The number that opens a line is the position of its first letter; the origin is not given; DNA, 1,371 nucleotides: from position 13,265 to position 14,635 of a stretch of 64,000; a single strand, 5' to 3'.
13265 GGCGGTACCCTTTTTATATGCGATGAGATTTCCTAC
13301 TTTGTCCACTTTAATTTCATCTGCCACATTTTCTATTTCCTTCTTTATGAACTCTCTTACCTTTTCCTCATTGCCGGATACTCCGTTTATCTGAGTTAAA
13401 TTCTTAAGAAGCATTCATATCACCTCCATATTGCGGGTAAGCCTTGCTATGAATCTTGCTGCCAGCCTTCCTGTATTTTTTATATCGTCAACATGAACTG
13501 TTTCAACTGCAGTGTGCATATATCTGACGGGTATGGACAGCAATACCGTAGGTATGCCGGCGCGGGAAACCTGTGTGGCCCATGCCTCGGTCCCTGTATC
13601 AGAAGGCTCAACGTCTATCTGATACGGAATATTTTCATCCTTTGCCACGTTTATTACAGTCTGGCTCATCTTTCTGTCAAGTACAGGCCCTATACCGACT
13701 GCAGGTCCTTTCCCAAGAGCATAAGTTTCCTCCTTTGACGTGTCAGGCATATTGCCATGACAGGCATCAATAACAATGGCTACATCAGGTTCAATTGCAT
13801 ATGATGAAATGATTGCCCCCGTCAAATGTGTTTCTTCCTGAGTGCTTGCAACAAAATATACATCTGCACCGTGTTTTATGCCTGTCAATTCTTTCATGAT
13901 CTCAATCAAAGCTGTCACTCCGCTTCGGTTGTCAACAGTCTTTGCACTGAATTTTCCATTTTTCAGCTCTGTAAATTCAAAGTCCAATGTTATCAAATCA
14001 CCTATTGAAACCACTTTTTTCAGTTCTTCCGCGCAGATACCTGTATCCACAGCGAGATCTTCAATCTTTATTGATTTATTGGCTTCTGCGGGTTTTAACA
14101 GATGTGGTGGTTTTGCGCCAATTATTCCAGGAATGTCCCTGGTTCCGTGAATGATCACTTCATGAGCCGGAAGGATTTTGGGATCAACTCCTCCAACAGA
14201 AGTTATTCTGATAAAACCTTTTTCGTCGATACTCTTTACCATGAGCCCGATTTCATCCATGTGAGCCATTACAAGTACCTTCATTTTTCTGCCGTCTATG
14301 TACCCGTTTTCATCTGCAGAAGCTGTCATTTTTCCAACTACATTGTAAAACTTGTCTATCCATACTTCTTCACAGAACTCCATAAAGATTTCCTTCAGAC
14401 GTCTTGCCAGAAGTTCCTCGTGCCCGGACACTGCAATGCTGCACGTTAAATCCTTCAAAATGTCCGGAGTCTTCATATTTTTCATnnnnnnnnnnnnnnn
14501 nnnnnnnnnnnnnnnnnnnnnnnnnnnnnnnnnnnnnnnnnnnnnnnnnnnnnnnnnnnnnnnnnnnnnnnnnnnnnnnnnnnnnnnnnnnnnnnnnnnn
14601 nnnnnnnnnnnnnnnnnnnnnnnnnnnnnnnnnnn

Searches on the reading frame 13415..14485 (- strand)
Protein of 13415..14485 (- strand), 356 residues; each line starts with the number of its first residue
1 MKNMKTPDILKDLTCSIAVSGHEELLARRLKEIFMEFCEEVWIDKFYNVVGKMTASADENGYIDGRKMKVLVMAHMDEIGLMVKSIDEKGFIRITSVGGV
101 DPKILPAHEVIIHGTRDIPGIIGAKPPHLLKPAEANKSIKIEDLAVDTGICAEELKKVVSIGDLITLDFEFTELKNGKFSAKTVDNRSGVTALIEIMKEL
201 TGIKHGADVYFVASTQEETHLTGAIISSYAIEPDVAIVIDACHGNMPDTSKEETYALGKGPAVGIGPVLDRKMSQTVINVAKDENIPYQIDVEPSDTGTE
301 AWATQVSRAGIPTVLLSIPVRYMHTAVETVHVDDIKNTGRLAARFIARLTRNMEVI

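Call 12: search_protein_families(library=pfam, proteins=[window:13415-14485:-], max_evalue=0.01)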
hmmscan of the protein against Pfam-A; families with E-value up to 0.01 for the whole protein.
window:13415-14485:- (356 aa): 4 families
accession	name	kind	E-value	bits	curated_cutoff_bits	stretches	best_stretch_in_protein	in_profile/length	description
PF05343.19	Peptidase_M42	-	1.2e-87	294.1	23.2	1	66-341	12-292/292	M42 glutamyl aminopeptidase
PF01546.33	Peptidase_M20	-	1.1e-06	29.2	24.6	1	173-347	21-205/206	Peptidase family M20/M25/M40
PF02127.20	Peptidase_M18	-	0.00067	19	24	1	224-341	305-427/432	Aminopeptidase I zinc metalloprotease (M18)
PF04389.22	Peptidase_M28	-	0.0017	18.6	21.3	0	184-224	31-73/193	Peptidase family M28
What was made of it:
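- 11380..14485 (-): Three tandem M42-family aminopeptidase genes (13415-14485, 12356-13414, 11380-12378). Pfam PF05343 matches with E values of 1e-87 to 2e-97 (call 12).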

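Call 13: find_related_loci(query=window:13415-14485:-, collection=genome_contigs, flank=4000)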
Query window:13415-14485:- (356 aa) in genome_contigs; peptide patterns used: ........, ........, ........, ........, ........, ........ (x = any residue, [..] = any of these).
113 stretches matched a pattern; 48 encode a relative of the query (tblastn E <= 1e-3); 48 distinct loci.
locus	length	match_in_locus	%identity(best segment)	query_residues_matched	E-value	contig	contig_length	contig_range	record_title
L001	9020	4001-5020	38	8-354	5e-73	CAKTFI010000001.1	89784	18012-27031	MAG: uncultured Christensenellaceae bacterium isolate REFINED_METABAT215_TOP10_CONTIGS_1500_ASSEMBLY_K77_MERGED__Hadza_M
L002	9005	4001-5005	37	10-354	6e-73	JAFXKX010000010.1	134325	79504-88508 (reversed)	MAG: Clostridia bacterium isolate RGIG6508 Sheep_Rectum.Co__c2081556, whole genome shotgun sequence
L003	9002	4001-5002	38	10-354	1e-70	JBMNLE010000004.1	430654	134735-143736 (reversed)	MAG: Christensenellaceae bacterium isolate SBF912LR0HQ0108 contig_41685, whole genome shotgun sequence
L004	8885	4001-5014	39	4-349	1e-66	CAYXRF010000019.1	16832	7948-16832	MAG TPA_asm: uncultured Oscillospiraceae bacterium isolate SRP294416_co3_738 genome assembly, contig: NODE_5706_length_1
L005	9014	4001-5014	39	4-349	1e-66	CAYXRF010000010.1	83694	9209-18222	MAG TPA_asm: uncultured Oscillospiraceae bacterium isolate SRP294416_co3_738 genome assembly, contig: NODE_172_length_83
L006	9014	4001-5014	36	1-348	2e-66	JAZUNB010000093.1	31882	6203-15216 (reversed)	MAG: Eubacteriales bacterium isolate T1900044890_TS20190356.MAGScoT_cleanbin_000005 SGB_3251_k141_1343512, whole genome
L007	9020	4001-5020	38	8-354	8e-73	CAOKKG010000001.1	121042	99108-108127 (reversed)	MAG TPA_asm: uncultured Eubacteriales bacterium isolate SRR17622767_bin.40_metawrap_v1.3_MAG genome assembly, contig: NO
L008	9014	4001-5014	34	4-349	4e-64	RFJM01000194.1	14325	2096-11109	MAG: Caldilineae bacterium isolate J102 k99_436810, whole genome shotgun sequence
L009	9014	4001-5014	35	1-348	4e-64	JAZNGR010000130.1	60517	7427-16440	MAG: Eubacteriales bacterium isolate T1900044701_TS20190167.MAGScoT_cleanbin_000007 SGB_1799_k141_859303, whole genome s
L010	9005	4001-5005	37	8-346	2e-62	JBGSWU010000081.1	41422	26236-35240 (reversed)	MAG: Thermomicrobiales bacterium isolate JTS-RE48 k141_580975, whole genome shotgun sequence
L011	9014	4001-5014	33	1-348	4e-62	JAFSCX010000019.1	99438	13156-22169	MAG: Clostridia bacterium isolate RGIG3028 Goat_Rectum-4__c294117, whole genome shotgun sequence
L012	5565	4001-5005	36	8-346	5e-60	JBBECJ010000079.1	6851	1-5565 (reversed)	MAG: Thermomicrobiales bacterium isolate LejiaF_65_11 Lejia_F_14437_length_6851_cov_6, whole genome shotgun sequence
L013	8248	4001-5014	35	9-354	1e-52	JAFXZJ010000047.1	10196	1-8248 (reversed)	MAG: Clostridia bacterium isolate RGIG6884 Sheep_Rumen-5__c1199662, whole genome shotgun sequence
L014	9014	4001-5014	35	1-348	1e-60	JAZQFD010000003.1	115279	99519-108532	MAG: Eubacteriales bacterium isolate T1900044633_TS20190099.MAGScoT_cleanbin_000028 SGB_1090_k141_290934, whole genome s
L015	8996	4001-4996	34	8-346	7e-59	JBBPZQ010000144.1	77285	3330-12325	MAG: Anaerolineae bacterium isolate bin.56 bin.56_S5Ck141_302555_length_77285_cov_22.9964, whole genome shotgun sequence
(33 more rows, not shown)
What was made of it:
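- Tried and rejected: GTDB genome scan with the M42 protein (call 13).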

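Call 14: find_homologous_proteins(query=window:13415-14485:-, max_evalue=1e-30)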
Query window:13415-14485:- (356 aa): 3072 proteins with E <= 1e-30 among 7364 candidates; the best 120 are listed.
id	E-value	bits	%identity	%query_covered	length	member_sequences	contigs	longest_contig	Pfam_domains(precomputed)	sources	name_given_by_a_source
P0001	1.0e-218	743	93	100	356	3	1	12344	PF05343.20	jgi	-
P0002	4.0e-206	702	90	100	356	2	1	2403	PF01546.34,PF05343.20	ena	-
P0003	1.2e-200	684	86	100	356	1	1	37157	PF04389.23,PF05343.20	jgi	-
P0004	1.4e-195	667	83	100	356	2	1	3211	PF01546.34,PF05343.20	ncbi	-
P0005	1.1e-182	625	78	100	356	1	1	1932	PF01546.34,PF04389.23,PF05343.20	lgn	-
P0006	1.8e-134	466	58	97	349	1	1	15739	PF01546.34,PF04389.23,PF05343.20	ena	-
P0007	2.5e-133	463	60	96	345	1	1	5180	PF01546.34,PF04389.23,PF05343.20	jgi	-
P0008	3.0e-132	459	59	97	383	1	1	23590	PF04389.23,PF05343.20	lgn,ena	-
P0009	3.7e-132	459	61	97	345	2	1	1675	PF05343.20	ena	-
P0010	1.4e-130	454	59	99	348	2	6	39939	PF01546.34,PF04389.23,PF05343.20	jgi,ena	-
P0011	3.6e-130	452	57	97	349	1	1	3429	PF01546.34,PF04389.23,PF05343.20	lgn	-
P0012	1.4e-129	450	59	99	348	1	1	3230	PF01546.34,PF05343.20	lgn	-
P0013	4.9e-129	449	56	99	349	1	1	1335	PF01546.34,PF04389.23,PF05343.20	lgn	-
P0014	3.2e-128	446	59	97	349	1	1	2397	PF04389.23,PF05343.20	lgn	-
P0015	4.0e-128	446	57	98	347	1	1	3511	PF05343.20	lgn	-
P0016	1.8e-127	443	58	98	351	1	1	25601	PF01546.34,PF04389.23,PF05343.20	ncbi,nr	ncbi:MAG: M20/M25/M40 family metallo-hydrolase [Clostridia bacterium]|nr:M20/M25/M40 family metallo-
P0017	2.3e-127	443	57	99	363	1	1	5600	PF01546.34,PF04389.23,PF05343.20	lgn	-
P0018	3.4e-127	443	57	97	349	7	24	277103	PF01546.34,PF04389.23,PF05343.20,PF02127.21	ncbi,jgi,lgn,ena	-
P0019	3.9e-127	442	59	99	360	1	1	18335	PF04389.23,PF05343.20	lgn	-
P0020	7.6e-127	441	57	97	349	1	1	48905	PF01546.34,PF04389.23,PF05343.20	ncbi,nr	ncbi:MAG: M20/M25/M40 family metallo-hydrolase [Clostridia bacterium]|nr:M20/M25/M40 family metallo-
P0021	1.2e-126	441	58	97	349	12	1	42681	PF01546.34,PF04389.23,PF05343.20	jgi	jgi:endoglucanase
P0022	1.9e-126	440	57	97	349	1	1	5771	PF01546.34,PF04389.23,PF05343.20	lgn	-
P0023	2.2e-126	440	58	97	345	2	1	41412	PF01546.34,PF04389.23,PF05343.20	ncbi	ncbi:MAG: M42 family metallopeptidase [Acetivibrionales bacterium]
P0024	3.0e-126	439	57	97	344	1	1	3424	PF01546.34,PF05343.20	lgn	-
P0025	3.6e-126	439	58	95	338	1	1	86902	PF01546.34,PF04389.23,PF05343.20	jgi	-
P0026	3.9e-126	439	57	97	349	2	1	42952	PF04389.23,PF05343.20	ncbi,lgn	ncbi:MAG: M42 family metallopeptidase [Bacillota bacterium]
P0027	6.5e-126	438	58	99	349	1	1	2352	PF01546.34,PF04389.23,PF05343.20,PF02127.21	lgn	-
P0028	7.6e-126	438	57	97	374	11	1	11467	PF01546.34,PF04389.23,PF05343.20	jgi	-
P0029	1.4e-125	437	58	95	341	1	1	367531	PF04389.23,PF05343.20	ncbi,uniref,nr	ncbi:M42 family metallopeptidase [Acetivibrio cellulolyticus]|uniref:M42 family metallopeptidase n=1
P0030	1.5e-125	437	57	99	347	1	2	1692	PF01546.34,PF04389.23,PF05343.20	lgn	-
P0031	1.8e-125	437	56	97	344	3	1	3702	PF01546.34,PF05343.20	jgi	jgi:putative aminopeptidase FrvX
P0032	5.6e-125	435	57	97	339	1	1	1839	PF01546.34,PF04389.23,PF05343.20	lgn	-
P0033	5.7e-125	435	55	97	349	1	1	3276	PF01546.34,PF04389.23,PF05343.20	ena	-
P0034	6.9e-125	435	54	97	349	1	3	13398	PF01546.34,PF04389.23,PF05343.20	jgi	jgi:tetrahedral aminopeptidase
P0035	7.1e-125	435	57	97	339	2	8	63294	PF01546.34,PF04389.23,PF05343.20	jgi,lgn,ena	-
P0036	8.3e-125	435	58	96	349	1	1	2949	PF01546.34,PF05343.20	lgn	-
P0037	1.4e-124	434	56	99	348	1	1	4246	PF01546.34,PF05343.20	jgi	-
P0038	1.8e-124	434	55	97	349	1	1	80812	PF01546.34,PF04389.23,PF05343.20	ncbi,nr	ncbi:MAG: M42 family metallopeptidase [Clostridia bacterium]|nr:M42 family metallopeptidase [Clostri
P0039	2.0e-124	433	56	99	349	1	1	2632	PF04389.23,PF05343.20,PF02127.21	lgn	-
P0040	2.3e-124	433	58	99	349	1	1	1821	PF04389.23,PF05343.20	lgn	-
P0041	2.6e-124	433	56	99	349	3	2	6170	PF04389.23,PF05343.20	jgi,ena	-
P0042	2.6e-124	433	56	97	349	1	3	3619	PF04389.23,PF05343.20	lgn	-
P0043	5.1e-124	432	58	99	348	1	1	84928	PF01546.34,PF04389.23,PF05343.20,PF02127.21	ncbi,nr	ncbi:MAG: M42 family metallopeptidase [Clostridia bacterium]|nr:M42 family metallopeptidase [Clostri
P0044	5.1e-124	432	56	99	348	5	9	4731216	PF01546.34,PF04389.23,PF05343.20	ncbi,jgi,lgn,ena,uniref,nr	ncbi:aminopeptidase [Clostridium thermosuccinogenes]|jgi:endoglucanase|uniref:Aminopeptidase n=1 Tax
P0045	7.8e-124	432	55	97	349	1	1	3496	PF01546.34,PF04389.23,PF05343.20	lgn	-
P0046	1.1e-123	431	57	96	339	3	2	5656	PF04389.23,PF05343.20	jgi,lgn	jgi:putative aminopeptidase FrvX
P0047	1.1e-123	431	55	97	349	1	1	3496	PF01546.34,PF04389.23,PF05343.20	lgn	-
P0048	1.4e-123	431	56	96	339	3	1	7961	PF04389.23,PF05343.20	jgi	jgi:putative aminopeptidase FrvX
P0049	1.9e-123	430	57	96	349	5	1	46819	PF04389.23,PF05343.20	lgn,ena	-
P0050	2.8e-123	430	57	99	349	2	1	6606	PF01546.34,PF04389.23,PF05343.20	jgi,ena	-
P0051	3.0e-123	430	54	99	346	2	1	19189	PF01546.34,PF04389.23,PF05343.20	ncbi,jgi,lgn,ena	jgi:endoglucanase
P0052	3.7e-123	429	55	99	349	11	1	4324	PF01546.34,PF05343.20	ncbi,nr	ncbi:MAG: M42 family metallopeptidase [Hungateiclostridium thermocellum]|nr:M42 family metallopeptid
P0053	3.8e-123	429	59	98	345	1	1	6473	PF01546.34,PF05343.20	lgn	-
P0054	1.1e-122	428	59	97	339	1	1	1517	PF05343.20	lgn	-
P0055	1.5e-122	427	58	97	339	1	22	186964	PF05343.20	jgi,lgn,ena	-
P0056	1.7e-122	427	57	97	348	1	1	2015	PF01546.34,PF05343.20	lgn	-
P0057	1.8e-122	427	57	95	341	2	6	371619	PF01546.34,PF04389.23,PF05343.20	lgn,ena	-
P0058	1.9e-122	427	55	96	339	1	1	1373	PF04389.23,PF05343.20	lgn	-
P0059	2.2e-122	427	55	97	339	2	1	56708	PF01546.34,PF04389.23,PF05343.20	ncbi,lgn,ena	-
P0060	2.9e-122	426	56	97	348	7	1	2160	PF01546.34,PF05343.20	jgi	jgi:tetrahedral aminopeptidase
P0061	3.0e-122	426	56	97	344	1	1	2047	PF01546.34,PF05343.20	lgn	-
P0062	3.2e-122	426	57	96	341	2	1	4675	PF01546.34,PF04389.23,PF05343.20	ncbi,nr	ncbi:MAG: putative aminopeptidase YsdC [Firmicutes bacterium ADurb.Bin419]|nr:MAG: putative aminopep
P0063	3.4e-122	426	57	95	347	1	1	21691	PF04389.23,PF05343.20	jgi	jgi:tetrahedral aminopeptidase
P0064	3.5e-122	426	58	97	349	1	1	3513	PF01546.34,PF04389.23,PF05343.20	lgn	-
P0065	7.3e-122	425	54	99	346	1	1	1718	PF01546.34,PF05343.20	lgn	-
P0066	9.5e-122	425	56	99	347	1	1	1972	PF01546.34,PF04389.23,PF05343.20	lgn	-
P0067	1.2e-121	424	56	96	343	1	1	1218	PF04389.23,PF05343.20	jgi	jgi:tetrahedral aminopeptidase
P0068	1.9e-121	424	56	97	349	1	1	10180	PF01546.34,PF05343.20,PF02127.21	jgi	jgi:tetrahedral aminopeptidase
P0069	2.9e-121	423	57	96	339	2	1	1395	PF01546.34,PF05343.20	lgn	-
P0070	4.4e-121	422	57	97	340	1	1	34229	PF01546.34,PF05343.20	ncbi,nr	ncbi:MAG TPA: M42 family metallopeptidase [Clostridiaceae bacterium]|nr:M42 family metallopeptidase 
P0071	7.0e-121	422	55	99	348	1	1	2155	PF05343.20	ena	-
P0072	8.4e-121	422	57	95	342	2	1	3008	PF01546.34,PF04389.23,PF05343.20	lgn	-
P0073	8.6e-121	422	56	96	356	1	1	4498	PF05343.20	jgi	jgi:putative aminopeptidase FrvX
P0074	8.8e-121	421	55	99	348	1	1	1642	PF01546.34,PF04389.23,PF05343.20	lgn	-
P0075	9.7e-121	421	55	99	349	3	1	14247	PF04389.23,PF05343.20,PF02127.21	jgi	jgi:endoglucanase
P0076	1.6e-120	421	54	97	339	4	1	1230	PF01546.34,PF04389.23,PF05343.20,PF02127.21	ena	-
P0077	3.5e-120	419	55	99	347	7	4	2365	PF01546.34,PF05343.20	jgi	jgi:tetrahedral aminopeptidase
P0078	3.7e-120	419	56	99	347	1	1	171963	PF04389.23,PF05343.20,PF02127.21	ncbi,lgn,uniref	ncbi:MAG TPA: M42 family peptidase [Pseudobacteroides sp.]|uniref:M42 family metallopeptidase n=1 Ta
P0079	5.3e-120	419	55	99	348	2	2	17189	PF01546.34,PF04389.23,PF05343.20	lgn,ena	-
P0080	7.2e-120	418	55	99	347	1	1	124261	PF01546.34,PF04389.23,PF05343.20,PF02127.21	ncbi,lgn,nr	ncbi:M42 family metallopeptidase [Pseudobacteroides cellulosolvens]|nr:M20/M25/M40 family metallo-hy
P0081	7.5e-120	418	54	97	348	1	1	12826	PF05343.20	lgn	-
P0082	9.3e-120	418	57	96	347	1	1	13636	PF01546.34,PF04389.23,PF05343.20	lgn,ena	-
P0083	1.1e-119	418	55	96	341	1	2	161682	PF01546.34,PF04389.23,PF05343.20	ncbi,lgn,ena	-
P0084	1.6e-119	417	55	99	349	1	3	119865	PF01546.34,PF04389.23,PF05343.20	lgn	-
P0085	1.8e-119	417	54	96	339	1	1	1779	PF04389.23,PF05343.20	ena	-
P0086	3.1e-119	416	55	99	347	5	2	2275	PF04389.23,PF05343.20,PF02127.21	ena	-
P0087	3.7e-119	416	53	99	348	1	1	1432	PF01546.34,PF05343.20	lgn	-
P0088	7.4e-119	415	56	95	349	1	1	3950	PF01546.34,PF04389.23,PF05343.20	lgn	-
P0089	1.3e-118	414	56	99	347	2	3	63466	PF04389.23,PF05343.20,PF02127.21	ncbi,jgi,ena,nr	ncbi:MAG TPA: M42 family metallopeptidase [Pseudobacteroides sp.]|nr:M42 family metallopeptidase [Ps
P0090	1.9e-118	414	55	95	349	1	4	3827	PF01546.34,PF04389.23,PF05343.20,PF02127.21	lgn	-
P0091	2.3e-118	414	53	98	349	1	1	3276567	PF04389.23,PF05343.20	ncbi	ncbi:UNVERIFIED_CONTAM: endoglucanase [Acetivibrio alkalicellulosi]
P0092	3.4e-118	413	53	98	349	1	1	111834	PF01546.34,PF05343.20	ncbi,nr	ncbi:MAG: M20/M25/M40 family metallo-hydrolase [Clostridia bacterium]|nr:M20/M25/M40 family metallo-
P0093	7.6e-118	412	53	99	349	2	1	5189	PF04389.23,PF05343.20,PF02127.21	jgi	jgi:putative aminopeptidase FrvX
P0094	9.5e-118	412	55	96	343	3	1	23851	PF01546.34,PF04389.23,PF05343.20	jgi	-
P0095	3.5e-117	410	54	99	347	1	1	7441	PF01546.34,PF04389.23,PF05343.20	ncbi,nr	ncbi:MAG: M20/M25/M40 family metallo-hydrolase [Bacillota bacterium]|nr:M20/M25/M40 family metallo-h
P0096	4.7e-117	409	54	99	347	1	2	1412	PF01546.34,PF04389.23,PF05343.20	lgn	-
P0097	5.0e-117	409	54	95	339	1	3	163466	PF04389.23,PF05343.20,PF02127.21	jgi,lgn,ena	-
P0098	5.4e-117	409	53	97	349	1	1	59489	PF01546.34,PF04389.23,PF05343.20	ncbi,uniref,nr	ncbi:M42 family metallopeptidase [Herbivorax sp. ANBcel31]|uniref:M42 family metallopeptidase n=1 Ta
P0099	7.1e-117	409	55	99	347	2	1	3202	PF01546.34,PF04389.23,PF05343.20,PF02127.21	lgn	-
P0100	1.5e-116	408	52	96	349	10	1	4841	PF01546.34,PF04389.23,PF05343.20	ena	-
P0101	7.8e-116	405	53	99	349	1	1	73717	PF01546.34,PF05343.20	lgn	-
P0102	8.0e-116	405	54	98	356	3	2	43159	PF01546.34,PF05343.20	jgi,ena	-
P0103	2.4e-115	404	52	99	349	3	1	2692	PF01546.34,PF05343.20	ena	-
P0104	4.0e-115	403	51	96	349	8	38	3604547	PF01546.34,PF04389.23,PF05343.20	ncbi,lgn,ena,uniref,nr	ncbi:M42 family metallopeptidase [Acetivibrio saccincola]|uniref:Aminopeptidase YsdC n=1 Tax=Acetivi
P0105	9.8e-115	402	54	97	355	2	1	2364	PF05343.20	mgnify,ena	mgnify:CR=1 FL=1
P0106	1.1e-114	401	53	99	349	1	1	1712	PF01546.34,PF05343.20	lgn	-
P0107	1.4e-114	401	53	97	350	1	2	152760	PF01546.34,PF04389.23,PF05343.20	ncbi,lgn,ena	-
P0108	1.7e-114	401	52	99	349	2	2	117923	PF01546.34,PF04389.23,PF05343.20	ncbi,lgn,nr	ncbi:MAG TPA: M42 family metallopeptidase [Clostridiaceae bacterium]|nr:M42 family metallopeptidase 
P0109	2.1e-114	401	53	98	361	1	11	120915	PF01546.34,PF05343.20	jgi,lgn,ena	-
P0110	2.5e-114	400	50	99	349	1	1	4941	PF01546.34,PF04389.23,PF05343.20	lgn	-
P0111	3.4e-114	400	53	95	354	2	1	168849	PF01546.34,PF04389.23,PF05343.20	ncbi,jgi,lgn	-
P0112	4.7e-114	399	54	96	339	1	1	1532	PF01546.34,PF04389.23,PF05343.20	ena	-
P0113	2.2e-113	397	52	97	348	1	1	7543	PF01546.34,PF05343.20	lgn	-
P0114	8.3e-113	395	54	97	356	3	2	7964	PF01546.34,PF05343.20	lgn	-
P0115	1.4e-112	395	51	98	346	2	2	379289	PF01546.34,PF04389.23,PF05343.20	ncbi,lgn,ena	-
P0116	1.8e-112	394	53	99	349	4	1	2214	PF05343.20,PF02127.21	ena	-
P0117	2.3e-112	394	54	98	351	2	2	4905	PF01546.34,PF05343.20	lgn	-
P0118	3.5e-112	393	50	96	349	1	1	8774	PF01546.34,PF04389.23,PF05343.20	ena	-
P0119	4.7e-112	393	53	98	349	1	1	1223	PF04389.23,PF05343.20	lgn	-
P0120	9.4e-112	392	52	99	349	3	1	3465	PF05343.20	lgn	-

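Call 15: find_encoding_contigs(protein=P0001, flank=4000, max_places=2)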
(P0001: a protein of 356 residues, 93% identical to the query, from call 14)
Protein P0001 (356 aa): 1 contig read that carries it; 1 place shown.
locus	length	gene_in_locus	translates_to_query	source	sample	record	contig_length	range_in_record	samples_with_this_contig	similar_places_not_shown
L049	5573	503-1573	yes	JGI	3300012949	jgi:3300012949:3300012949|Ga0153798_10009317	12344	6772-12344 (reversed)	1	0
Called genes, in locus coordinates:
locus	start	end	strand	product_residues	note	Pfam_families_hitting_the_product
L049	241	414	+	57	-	-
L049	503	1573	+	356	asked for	PF05343:Peptidase_M42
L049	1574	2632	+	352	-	PF27529:AMPT (faint), PF05343:Peptidase_M42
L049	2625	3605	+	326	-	PF04389:Peptidase_M28 (faint), PF05343:Peptidase_M42, PF01546:Peptidase_M20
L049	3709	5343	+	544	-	PF00753:Lactamase_B, PF23023:Anti-Pycsar_Apyc1 (weak), PF16661:Lactamase_B_6, PF10996:Beta-Casp, PF07521:RMMBL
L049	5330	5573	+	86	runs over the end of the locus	-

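Call 16: find_encoding_contigs(protein=P0002, flank=4000, max_places=2)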
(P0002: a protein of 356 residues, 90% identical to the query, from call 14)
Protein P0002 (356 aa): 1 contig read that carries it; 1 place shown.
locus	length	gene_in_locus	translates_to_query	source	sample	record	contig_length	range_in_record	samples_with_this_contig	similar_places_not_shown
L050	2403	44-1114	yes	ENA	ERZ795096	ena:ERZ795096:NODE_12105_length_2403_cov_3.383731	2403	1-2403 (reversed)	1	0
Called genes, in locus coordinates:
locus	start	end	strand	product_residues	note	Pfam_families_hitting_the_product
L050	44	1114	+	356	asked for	PF05343:Peptidase_M42, PF01546:Peptidase_M20 (weak)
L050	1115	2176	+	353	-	PF05343:Peptidase_M42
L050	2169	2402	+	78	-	?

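Call 17: find_encoding_contigs(protein=P0003, flank=4000, max_places=2)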
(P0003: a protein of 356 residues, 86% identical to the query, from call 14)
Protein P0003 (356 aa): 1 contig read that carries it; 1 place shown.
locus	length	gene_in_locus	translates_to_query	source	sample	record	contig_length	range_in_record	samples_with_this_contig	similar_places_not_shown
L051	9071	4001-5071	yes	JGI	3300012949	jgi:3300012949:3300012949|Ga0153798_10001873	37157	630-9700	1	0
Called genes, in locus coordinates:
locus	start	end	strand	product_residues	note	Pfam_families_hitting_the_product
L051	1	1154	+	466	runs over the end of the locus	PF21799:MurD-like_N (weak), PF08245:Mur_ligase_M, PF02875:Mur_ligase_C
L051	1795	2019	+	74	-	-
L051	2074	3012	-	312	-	PF01544:CorA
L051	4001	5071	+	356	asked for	PF04389:Peptidase_M28 (faint), PF05343:Peptidase_M42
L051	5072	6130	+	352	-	PF05343:Peptidase_M42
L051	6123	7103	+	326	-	PF05343:Peptidase_M42, PF01546:Peptidase_M20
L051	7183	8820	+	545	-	PF00753:Lactamase_B, PF16661:Lactamase_B_6, PF23023:Anti-Pycsar_Apyc1 (weak), PF10996:Beta-Casp, PF07521:RMMBL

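Call 18: find_encoding_contigs(protein=P0004, flank=4000, max_places=2)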
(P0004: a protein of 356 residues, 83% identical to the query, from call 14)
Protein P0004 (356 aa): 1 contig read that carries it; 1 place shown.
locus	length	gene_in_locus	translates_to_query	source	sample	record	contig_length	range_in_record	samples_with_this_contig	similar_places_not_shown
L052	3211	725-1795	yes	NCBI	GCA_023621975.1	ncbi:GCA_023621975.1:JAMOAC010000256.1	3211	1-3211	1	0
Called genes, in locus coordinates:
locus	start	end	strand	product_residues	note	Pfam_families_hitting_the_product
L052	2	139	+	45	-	?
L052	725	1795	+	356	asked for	PF05343:Peptidase_M42, PF01546:Peptidase_M20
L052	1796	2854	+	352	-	PF04389:Peptidase_M28 (faint), PF05343:Peptidase_M42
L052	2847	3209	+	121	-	?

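Call 19: find_encoding_contigs(protein=P0005, flank=4000, max_places=2)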
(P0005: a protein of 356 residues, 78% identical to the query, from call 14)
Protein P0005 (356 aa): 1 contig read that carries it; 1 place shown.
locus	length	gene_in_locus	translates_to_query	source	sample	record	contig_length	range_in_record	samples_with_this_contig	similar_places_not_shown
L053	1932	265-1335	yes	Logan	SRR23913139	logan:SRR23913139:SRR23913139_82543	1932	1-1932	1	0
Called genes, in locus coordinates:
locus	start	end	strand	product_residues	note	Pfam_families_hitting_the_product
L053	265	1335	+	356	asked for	PF04389:Peptidase_M28 (faint), PF05343:Peptidase_M42, PF01546:Peptidase_M20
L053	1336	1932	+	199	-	?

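Call 31: find_encoding_contigs(protein=window:13415-14485:-, flank=3000, max_places=10)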
Protein window:13415-14485:- (356 aa): 2 contigs read that carry it; 1 place shown.
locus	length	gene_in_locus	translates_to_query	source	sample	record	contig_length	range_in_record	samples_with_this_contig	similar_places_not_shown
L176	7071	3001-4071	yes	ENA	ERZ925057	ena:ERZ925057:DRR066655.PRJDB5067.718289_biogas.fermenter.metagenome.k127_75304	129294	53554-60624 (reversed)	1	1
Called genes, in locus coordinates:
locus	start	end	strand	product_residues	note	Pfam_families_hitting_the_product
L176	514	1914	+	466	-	PF21799:MurD-like_N (weak), PF08245:Mur_ligase_M, PF02875:Mur_ligase_C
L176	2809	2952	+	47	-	-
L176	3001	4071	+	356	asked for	PF05343:Peptidase_M42, PF01546:Peptidase_M20 (weak)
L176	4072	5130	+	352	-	PF27529:AMPT (faint), PF05343:Peptidase_M42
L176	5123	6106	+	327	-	PF05343:Peptidase_M42, PF01546:Peptidase_M20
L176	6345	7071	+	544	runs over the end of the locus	PF00753:Lactamase_B, PF23023:Anti-Pycsar_Apyc1 (weak), PF16661:Lactamase_B_6, PF10996:Beta-Casp, PF07521:RMMBL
